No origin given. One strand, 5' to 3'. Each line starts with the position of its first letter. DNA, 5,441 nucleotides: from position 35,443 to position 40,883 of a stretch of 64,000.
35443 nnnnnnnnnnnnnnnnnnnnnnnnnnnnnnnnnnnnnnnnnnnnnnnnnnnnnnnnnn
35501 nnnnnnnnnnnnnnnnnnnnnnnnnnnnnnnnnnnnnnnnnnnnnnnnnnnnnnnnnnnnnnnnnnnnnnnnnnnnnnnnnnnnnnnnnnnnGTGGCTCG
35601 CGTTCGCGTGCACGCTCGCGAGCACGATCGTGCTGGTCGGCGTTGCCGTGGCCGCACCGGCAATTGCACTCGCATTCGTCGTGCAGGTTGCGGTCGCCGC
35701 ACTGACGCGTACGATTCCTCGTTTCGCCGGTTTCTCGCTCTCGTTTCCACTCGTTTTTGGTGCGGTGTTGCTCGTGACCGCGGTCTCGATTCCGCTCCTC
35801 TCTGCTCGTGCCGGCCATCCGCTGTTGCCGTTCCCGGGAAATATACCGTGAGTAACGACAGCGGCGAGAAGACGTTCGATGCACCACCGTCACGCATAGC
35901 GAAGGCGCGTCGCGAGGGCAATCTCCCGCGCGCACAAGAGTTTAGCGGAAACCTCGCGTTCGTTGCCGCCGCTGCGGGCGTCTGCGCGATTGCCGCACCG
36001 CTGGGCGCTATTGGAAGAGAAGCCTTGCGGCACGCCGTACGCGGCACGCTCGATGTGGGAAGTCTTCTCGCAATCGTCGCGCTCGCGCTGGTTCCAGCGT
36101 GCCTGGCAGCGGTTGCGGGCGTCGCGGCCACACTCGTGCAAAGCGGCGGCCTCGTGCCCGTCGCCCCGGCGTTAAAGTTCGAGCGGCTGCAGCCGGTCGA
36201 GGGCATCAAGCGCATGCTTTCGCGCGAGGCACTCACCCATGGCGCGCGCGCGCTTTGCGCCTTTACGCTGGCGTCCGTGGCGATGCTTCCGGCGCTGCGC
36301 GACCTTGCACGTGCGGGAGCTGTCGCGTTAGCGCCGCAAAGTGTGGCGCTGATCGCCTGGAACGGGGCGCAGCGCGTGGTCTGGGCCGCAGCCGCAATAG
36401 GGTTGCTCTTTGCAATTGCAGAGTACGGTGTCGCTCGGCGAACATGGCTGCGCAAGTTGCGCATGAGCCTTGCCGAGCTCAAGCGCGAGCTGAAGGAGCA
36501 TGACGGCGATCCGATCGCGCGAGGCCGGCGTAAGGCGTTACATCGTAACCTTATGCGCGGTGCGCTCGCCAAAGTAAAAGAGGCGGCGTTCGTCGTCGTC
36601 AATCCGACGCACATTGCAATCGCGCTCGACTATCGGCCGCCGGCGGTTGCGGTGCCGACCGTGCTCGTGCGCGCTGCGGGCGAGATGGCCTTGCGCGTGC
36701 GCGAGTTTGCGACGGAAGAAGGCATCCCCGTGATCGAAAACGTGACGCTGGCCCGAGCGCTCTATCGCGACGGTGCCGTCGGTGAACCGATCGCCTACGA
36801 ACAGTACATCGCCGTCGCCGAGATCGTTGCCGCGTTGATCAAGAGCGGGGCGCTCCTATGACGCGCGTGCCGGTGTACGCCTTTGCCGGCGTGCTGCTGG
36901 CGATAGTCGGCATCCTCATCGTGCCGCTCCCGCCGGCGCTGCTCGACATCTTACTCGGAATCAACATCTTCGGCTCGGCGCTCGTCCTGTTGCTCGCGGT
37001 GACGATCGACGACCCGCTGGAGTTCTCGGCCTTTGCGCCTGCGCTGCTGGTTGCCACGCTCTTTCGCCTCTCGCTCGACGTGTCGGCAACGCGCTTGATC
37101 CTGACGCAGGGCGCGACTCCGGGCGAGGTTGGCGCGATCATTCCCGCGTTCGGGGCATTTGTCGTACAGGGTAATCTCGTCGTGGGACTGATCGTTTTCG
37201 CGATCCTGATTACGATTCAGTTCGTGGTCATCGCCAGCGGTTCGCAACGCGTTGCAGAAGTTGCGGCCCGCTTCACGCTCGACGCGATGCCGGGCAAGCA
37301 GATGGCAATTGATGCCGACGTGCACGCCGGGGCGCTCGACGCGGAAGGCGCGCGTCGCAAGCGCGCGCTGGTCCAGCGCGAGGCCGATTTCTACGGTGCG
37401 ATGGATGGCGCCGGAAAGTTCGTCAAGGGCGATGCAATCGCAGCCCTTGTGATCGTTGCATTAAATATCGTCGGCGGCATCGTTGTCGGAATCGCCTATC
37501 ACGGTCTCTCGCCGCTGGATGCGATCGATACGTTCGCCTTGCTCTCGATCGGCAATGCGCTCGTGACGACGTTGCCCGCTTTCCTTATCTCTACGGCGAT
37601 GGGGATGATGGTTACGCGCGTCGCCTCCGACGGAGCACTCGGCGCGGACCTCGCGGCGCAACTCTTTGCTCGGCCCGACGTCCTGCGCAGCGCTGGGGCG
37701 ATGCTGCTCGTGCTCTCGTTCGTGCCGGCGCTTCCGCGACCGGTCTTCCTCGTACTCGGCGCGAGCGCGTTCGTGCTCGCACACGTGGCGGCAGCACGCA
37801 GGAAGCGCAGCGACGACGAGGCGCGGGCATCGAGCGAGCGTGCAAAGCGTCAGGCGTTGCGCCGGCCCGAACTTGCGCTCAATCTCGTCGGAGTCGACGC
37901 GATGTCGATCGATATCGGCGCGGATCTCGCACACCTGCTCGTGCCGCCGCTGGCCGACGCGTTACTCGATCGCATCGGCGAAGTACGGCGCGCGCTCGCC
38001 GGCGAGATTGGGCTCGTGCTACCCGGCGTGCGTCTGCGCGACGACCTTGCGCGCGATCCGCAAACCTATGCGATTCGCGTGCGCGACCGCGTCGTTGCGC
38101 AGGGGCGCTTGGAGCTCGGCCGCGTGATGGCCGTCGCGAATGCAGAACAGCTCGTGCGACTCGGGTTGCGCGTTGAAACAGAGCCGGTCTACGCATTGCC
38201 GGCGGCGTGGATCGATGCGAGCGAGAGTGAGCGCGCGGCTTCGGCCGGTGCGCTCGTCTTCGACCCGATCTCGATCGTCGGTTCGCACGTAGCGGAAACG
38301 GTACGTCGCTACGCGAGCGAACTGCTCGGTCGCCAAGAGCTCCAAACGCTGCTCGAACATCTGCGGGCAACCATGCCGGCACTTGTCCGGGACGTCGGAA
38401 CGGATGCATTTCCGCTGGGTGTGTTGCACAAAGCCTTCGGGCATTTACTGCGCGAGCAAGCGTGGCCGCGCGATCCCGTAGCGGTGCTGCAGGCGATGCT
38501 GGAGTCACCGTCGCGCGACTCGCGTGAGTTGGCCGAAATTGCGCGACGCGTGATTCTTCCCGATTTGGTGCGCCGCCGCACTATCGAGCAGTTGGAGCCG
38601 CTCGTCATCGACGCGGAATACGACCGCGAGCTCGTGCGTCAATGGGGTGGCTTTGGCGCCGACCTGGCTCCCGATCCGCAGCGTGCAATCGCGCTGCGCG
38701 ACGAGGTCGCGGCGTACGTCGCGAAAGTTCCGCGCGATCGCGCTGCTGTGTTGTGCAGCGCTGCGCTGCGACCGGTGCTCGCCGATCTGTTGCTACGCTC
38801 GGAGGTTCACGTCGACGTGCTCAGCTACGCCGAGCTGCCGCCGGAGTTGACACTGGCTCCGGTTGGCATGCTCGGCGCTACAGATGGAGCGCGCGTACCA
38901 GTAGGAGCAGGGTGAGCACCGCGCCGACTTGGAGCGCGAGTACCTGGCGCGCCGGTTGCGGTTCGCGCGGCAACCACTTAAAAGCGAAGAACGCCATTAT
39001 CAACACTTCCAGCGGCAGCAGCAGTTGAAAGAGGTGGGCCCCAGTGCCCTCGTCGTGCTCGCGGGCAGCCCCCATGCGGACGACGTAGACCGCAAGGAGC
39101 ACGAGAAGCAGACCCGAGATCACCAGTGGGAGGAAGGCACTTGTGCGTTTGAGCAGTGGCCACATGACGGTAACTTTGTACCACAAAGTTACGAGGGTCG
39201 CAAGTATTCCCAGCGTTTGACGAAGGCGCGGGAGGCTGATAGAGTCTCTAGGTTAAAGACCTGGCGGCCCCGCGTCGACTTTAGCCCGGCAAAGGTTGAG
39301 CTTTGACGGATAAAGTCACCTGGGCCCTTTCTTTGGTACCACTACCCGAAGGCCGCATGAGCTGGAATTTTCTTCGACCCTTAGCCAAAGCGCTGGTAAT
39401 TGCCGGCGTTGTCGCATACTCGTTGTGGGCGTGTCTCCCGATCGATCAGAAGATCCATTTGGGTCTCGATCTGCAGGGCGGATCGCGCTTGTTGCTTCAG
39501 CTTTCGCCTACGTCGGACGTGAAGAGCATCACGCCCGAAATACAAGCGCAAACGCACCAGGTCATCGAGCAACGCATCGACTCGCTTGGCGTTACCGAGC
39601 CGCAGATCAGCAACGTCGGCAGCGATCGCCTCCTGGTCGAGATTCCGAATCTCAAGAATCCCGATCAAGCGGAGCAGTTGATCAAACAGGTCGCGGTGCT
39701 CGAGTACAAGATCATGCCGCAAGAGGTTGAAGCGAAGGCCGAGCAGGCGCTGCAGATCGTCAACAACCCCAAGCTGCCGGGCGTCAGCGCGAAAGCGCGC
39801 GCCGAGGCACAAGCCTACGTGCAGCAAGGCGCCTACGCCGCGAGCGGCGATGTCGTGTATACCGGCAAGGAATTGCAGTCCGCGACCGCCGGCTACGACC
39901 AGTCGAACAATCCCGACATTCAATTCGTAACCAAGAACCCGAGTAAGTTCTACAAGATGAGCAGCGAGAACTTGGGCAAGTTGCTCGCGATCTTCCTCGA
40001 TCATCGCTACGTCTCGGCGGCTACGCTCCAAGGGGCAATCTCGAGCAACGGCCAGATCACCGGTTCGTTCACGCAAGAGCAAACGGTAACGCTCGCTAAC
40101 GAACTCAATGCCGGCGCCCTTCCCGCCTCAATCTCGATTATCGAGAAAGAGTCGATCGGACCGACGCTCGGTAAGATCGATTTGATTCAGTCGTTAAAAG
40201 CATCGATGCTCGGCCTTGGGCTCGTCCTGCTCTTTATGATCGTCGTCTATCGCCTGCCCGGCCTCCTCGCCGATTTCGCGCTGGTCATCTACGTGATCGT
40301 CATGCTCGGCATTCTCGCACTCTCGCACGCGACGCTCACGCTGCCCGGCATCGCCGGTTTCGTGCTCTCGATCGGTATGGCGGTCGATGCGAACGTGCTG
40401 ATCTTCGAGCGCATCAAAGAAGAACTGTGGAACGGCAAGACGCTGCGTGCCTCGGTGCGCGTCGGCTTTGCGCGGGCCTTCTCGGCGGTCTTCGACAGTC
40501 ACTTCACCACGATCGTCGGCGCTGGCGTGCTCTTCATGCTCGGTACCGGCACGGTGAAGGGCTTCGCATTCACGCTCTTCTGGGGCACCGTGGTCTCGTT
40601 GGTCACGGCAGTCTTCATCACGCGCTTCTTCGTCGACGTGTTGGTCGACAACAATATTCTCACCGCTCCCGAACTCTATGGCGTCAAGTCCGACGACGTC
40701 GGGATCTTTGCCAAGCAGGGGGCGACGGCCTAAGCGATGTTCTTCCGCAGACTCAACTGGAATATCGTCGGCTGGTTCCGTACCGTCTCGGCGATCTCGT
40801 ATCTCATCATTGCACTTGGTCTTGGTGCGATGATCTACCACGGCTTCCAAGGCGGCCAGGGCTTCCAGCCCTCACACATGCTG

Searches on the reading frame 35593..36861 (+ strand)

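Call 11: search_protein_families(library=pfam, proteins=[window:35593-36861:+], max_evalue=0.01)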
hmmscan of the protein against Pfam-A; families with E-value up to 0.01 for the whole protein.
window:35593-36861:+ (422 aa): 1 family
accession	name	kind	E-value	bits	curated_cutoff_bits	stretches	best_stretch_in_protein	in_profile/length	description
PF01312.24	Bac_export_2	-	6.1e-71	239.8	24.4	1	91-414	1-334/335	FlhB HrpN YscU SpaS Family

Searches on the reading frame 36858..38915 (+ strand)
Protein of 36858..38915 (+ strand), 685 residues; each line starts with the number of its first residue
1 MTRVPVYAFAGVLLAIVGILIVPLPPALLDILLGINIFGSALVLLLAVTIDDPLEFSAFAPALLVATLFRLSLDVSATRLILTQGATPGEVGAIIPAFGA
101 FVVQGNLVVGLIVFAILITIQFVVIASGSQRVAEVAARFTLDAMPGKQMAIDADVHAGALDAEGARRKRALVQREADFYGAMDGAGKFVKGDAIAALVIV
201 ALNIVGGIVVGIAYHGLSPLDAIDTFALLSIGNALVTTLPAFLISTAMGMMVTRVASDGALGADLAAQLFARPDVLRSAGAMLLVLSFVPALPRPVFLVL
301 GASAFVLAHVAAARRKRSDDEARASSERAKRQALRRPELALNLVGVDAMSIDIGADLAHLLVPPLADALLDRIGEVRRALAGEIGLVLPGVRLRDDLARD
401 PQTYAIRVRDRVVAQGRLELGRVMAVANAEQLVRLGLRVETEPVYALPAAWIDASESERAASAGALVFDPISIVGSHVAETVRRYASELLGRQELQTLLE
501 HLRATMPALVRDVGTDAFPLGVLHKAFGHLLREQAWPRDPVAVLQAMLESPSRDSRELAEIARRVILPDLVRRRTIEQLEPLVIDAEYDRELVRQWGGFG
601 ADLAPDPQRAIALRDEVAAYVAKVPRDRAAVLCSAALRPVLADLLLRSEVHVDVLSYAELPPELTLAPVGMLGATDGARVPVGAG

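Call 11: search_protein_families(library=pfam, proteins=[window:36858-38915:+], max_evalue=0.01)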
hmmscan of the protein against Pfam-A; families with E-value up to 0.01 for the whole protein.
window:36858-38915:+ (685 aa): 1 family
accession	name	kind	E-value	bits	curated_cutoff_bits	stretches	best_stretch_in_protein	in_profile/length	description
PF00771.25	FHIPEP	-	2.1e-194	648.2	29.1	1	16-663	1-655/657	FHIPEP family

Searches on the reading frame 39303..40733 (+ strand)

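Call 11: search_protein_families(library=pfam, proteins=[window:39303-40733:+], max_evalue=0.01)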
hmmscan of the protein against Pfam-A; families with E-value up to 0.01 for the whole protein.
window:39303-40733:+ (476 aa): 6 families
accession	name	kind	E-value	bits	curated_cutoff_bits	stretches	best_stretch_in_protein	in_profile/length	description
PF22599.2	SecDF_P1_head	-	8.5e-21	74.4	27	1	176-275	11-114/114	SecDF, P1 head subdomain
PF21760.3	SecD_1st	-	1.2e-17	63.5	27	1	83-137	3-57/60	Protein translocase subunit SecDF, P1 domain, N-terminal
PF02355.23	SecD_SecF_C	-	6.2e-15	55.5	20.5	1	276-442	12-181/189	Protein export membrane protein SecD/SecF, C-terminal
PF07549.19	Sec_GG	-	0.0002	21.2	20.3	1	50-70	7-27/28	SecD/SecF GG Motif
PF03176.21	MMPL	-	0.00052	19.5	20.5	1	311-436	171-291/333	MMPL family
PF18129.7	SH3_12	-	0.0069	16.8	26.2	0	427-472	23-64/69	Xrn1 SH3-like domain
